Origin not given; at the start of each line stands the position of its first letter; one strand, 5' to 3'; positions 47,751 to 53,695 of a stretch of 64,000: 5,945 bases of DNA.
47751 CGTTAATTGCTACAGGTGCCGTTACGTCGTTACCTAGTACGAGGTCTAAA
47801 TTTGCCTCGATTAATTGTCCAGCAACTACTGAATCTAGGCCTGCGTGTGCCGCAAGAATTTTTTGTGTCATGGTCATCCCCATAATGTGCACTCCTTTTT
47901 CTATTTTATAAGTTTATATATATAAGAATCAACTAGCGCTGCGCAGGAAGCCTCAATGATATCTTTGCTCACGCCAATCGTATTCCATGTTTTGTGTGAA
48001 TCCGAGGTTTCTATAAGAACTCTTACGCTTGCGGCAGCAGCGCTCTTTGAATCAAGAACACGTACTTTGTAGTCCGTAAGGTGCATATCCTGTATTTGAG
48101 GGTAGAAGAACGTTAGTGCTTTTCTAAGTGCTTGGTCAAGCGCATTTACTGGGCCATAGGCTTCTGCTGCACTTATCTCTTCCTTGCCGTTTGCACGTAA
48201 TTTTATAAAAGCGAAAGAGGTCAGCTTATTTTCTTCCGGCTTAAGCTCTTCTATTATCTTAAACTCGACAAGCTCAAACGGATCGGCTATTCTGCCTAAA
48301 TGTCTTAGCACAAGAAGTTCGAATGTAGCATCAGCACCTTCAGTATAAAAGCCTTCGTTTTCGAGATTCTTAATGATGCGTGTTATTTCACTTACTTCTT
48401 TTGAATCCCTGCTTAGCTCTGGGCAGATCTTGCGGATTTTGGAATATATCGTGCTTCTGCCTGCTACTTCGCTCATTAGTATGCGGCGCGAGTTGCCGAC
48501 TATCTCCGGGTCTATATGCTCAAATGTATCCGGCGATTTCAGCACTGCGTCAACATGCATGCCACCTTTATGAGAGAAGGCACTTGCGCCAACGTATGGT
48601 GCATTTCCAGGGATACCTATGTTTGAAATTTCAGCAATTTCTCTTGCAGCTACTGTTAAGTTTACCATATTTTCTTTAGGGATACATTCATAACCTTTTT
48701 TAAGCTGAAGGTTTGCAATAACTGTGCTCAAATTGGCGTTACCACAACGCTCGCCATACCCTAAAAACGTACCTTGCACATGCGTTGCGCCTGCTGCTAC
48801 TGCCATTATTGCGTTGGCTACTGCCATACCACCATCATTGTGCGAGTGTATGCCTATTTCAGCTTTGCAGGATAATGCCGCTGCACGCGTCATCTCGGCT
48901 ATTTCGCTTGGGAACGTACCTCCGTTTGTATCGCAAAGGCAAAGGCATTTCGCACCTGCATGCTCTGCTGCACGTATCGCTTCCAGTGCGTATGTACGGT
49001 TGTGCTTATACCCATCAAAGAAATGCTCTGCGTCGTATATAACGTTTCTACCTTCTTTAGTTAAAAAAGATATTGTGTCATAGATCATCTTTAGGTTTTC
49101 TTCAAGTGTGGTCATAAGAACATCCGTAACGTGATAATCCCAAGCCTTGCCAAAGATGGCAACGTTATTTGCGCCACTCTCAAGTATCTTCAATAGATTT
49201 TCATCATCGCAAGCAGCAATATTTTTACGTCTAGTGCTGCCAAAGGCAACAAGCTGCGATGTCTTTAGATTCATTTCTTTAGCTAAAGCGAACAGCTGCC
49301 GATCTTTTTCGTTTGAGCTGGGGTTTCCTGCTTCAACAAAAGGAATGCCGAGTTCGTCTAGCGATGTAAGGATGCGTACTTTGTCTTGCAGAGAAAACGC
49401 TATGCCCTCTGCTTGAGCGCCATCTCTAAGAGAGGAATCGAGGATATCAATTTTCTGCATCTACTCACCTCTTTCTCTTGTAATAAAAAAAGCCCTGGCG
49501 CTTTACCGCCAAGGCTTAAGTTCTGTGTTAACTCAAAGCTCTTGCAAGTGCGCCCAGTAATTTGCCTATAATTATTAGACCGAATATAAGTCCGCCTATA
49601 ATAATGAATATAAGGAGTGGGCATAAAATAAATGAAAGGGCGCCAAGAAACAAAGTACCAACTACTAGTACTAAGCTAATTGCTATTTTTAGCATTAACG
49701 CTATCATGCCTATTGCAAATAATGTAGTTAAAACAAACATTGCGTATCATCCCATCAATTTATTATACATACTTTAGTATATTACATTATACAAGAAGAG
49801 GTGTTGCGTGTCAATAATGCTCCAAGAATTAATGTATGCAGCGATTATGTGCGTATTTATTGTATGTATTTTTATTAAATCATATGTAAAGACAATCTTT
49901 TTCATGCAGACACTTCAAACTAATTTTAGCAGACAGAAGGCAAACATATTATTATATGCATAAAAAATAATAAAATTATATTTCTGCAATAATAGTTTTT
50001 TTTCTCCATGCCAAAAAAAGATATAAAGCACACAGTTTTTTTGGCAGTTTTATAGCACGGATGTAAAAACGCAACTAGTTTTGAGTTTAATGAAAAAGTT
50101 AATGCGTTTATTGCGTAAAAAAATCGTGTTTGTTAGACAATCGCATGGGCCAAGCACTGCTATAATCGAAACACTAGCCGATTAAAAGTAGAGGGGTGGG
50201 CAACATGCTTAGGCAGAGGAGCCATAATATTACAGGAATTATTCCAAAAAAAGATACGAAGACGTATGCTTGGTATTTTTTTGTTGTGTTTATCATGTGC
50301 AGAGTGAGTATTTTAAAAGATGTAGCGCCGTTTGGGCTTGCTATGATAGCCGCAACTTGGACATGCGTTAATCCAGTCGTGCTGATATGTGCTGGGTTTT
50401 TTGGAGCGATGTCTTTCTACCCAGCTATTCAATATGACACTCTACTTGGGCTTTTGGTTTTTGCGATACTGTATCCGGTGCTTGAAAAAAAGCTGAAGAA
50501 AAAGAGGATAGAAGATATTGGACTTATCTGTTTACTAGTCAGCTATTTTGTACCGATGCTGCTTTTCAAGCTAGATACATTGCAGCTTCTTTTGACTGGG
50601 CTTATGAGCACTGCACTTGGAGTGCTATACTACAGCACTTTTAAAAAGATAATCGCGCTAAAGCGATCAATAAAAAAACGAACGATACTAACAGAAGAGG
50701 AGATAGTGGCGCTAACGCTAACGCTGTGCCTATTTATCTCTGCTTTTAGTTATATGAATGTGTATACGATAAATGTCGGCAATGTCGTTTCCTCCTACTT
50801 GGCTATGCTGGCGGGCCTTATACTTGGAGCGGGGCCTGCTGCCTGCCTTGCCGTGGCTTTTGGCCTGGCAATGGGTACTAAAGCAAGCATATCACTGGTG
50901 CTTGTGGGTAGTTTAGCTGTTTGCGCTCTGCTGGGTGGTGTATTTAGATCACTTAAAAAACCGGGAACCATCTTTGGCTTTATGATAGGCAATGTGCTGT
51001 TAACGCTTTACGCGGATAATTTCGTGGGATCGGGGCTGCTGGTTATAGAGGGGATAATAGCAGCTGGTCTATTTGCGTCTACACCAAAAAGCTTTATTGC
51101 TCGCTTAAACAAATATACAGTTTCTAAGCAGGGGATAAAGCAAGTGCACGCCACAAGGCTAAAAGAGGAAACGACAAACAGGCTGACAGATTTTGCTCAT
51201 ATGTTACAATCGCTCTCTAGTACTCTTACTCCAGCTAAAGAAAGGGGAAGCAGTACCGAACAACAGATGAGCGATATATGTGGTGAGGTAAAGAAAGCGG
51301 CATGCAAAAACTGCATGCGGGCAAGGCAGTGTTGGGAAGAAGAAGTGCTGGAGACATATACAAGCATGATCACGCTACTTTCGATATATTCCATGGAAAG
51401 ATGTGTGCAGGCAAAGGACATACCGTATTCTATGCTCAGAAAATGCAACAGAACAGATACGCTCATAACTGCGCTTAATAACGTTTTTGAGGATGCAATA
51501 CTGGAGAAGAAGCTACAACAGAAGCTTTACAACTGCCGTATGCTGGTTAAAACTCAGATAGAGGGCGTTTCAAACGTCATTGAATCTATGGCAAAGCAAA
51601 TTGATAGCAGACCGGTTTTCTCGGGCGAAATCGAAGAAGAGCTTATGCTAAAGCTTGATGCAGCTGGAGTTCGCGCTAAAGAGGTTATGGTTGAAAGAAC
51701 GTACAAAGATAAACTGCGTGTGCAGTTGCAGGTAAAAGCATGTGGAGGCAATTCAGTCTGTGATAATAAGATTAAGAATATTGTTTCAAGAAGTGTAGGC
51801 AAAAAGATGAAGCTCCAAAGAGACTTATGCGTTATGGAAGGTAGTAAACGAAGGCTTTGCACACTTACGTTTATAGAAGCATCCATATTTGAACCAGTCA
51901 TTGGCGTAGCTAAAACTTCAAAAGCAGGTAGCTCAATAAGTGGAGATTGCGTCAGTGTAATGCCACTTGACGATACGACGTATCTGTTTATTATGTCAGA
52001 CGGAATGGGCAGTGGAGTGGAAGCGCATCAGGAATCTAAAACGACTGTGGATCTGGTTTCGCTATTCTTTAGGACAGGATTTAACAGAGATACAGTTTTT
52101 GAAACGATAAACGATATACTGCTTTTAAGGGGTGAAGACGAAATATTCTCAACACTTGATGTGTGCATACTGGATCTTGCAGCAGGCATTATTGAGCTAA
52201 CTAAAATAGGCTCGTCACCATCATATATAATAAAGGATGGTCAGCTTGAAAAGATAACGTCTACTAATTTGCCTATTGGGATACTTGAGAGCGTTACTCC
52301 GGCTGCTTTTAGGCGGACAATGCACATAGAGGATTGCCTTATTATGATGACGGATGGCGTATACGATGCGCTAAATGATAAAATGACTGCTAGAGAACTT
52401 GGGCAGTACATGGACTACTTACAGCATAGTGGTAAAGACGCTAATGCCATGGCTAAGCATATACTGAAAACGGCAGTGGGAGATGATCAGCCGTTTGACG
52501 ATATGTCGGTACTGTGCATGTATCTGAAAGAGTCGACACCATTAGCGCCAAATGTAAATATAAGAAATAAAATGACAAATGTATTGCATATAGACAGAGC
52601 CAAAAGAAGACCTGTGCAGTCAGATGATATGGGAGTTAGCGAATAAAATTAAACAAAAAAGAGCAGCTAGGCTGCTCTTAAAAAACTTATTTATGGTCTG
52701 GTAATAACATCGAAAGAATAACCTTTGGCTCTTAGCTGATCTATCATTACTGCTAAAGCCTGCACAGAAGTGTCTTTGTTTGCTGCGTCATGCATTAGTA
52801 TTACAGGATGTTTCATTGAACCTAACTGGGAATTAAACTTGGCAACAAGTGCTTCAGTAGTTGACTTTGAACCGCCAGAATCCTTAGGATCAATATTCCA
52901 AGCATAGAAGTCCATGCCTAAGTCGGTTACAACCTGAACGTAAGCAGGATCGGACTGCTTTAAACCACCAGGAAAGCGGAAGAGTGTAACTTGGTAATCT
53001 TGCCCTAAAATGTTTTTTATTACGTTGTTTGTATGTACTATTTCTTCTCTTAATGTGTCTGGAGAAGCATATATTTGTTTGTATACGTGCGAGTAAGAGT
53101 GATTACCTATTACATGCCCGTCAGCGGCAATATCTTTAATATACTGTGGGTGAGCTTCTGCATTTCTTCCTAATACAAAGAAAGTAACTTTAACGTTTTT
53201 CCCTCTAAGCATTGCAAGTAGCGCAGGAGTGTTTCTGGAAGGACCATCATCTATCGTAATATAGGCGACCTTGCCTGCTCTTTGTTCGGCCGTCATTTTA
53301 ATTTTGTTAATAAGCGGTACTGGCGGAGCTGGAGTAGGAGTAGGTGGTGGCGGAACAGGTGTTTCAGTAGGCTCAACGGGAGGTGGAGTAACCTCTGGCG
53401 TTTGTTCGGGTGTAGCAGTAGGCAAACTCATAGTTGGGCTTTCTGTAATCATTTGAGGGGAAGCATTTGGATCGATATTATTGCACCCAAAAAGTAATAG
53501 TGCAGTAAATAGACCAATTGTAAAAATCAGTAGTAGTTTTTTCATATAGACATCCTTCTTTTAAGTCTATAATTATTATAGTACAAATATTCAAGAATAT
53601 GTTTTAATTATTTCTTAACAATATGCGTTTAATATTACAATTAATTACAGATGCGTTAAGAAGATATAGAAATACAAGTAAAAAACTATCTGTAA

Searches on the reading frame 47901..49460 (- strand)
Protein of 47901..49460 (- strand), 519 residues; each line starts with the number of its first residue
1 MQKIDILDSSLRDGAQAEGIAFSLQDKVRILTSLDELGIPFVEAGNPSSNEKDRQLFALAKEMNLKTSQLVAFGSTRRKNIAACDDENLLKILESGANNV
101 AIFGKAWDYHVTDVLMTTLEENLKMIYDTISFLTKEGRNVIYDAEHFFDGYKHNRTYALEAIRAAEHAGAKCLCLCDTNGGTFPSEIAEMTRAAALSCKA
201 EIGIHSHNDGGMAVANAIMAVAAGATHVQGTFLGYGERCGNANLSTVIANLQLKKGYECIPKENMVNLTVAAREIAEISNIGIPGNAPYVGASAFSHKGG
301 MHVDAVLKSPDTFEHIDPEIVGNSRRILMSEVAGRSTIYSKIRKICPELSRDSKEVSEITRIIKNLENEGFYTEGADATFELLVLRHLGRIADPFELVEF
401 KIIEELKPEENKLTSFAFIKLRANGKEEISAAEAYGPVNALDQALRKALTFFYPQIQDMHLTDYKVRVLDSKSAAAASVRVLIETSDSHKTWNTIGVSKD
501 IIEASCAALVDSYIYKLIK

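Call 34: search_protein_families(library=pfam, proteins=[window:47901-49460:-], max_evalue=0.01)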
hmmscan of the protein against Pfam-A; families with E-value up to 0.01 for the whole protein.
window:47901-49460:- (519 aa): 3 families
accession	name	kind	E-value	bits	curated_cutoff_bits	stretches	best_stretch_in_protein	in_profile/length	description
PF00682.25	HMGL-like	-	9e-46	156.8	29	1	4-280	2-258/260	HMGL-like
PF08502.15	LeuA_dimer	-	1.6e-23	83.5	24.9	1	375-513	2-127/131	LeuA allosteric (dimerisation) domain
PF22617.1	HCS_D2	-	2.8e-16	60.1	27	1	290-368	2-79/82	Homocitrate synthase post-HMGL domain-like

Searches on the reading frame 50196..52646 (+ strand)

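Call 34: search_protein_families(library=pfam, proteins=[window:50196-52646:+], max_evalue=0.01)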
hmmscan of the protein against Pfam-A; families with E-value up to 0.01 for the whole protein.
window:50196-52646:+ (816 aa): 3 families
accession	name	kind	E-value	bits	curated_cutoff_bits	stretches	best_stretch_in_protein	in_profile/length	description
PF19732.4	SpoIIE_N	-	2.1e-70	238.4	27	1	22-579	39-603/605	Stage II sporulation protein E N-terminal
PF07228.17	SpoIIE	-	3.4e-29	102.6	25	1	592-775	1-189/192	Stage II sporulation protein E (SpoIIE)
PF12731.12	Mating_N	-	0.0038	17.7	21.4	1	317-359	52-94/95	Mating-type protein beta 1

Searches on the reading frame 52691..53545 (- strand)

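Call 58: search_protein_families(library=pfam, proteins=[window:52691-53545:-], max_evalue=0.01)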
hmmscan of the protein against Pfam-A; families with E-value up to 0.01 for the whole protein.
window:52691-53545:- (284 aa): 1 family
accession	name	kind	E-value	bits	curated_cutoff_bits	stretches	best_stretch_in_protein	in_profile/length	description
PF01522.26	Polysacc_deac_1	-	3.9e-31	108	23.1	1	89-213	4-123/124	Polysaccharide deacetylase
